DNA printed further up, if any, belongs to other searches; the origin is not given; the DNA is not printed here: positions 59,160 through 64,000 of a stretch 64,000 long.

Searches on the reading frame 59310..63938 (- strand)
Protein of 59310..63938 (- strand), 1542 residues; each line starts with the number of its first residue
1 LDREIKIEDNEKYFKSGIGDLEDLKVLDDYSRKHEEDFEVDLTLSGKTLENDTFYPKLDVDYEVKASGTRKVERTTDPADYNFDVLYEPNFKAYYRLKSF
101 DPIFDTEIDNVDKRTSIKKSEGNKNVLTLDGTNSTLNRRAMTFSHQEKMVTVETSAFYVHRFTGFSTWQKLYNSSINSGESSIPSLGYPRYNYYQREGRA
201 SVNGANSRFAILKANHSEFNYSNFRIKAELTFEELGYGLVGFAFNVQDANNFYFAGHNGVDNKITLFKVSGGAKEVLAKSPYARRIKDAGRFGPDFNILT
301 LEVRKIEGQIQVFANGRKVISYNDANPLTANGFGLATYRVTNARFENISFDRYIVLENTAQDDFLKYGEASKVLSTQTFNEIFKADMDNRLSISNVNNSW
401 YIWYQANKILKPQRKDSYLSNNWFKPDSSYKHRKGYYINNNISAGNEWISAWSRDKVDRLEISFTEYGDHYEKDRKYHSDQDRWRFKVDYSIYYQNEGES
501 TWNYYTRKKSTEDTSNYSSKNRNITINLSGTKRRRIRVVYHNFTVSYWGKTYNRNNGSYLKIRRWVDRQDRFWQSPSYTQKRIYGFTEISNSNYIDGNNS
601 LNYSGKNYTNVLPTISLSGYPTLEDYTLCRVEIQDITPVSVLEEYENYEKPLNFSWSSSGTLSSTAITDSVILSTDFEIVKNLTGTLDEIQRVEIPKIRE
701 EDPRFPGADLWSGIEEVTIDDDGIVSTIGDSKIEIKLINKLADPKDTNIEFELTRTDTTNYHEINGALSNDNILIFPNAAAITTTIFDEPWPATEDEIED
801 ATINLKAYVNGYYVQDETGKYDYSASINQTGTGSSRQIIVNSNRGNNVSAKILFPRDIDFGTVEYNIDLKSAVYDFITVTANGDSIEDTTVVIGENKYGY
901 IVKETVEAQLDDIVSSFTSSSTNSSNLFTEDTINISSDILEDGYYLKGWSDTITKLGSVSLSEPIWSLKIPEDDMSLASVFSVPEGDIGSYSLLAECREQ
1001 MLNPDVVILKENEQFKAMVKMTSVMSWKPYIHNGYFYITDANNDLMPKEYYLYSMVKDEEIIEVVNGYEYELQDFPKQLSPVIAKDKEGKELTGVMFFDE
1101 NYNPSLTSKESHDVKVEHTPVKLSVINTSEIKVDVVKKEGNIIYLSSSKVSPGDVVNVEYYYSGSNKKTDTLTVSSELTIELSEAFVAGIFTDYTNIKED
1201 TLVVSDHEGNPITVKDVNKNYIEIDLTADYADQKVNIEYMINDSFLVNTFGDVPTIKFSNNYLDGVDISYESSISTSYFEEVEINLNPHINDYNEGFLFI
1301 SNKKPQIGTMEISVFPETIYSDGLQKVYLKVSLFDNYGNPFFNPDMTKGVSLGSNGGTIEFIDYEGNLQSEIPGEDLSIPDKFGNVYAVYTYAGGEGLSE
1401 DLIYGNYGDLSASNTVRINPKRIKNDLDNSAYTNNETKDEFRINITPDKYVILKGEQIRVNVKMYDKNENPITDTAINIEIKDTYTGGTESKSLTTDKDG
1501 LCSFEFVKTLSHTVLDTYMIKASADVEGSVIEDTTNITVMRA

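Call 51: search_protein_families(library=pfam, proteins=[window:59310-63938:-], max_evalue=0.001)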
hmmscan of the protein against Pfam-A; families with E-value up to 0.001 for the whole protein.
window:59310-63938:- (1542 aa): 2 families
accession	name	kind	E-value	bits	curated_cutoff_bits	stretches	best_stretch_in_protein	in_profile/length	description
PF09134.16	Invasin_D3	-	6.3e-07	30.3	33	0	1456-1540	19-96/98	Invasin, domain 3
PF02369.22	Big_1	-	2.1e-05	25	34.9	1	1444-1538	5-91/93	Bacterial Ig-like domain (group 1)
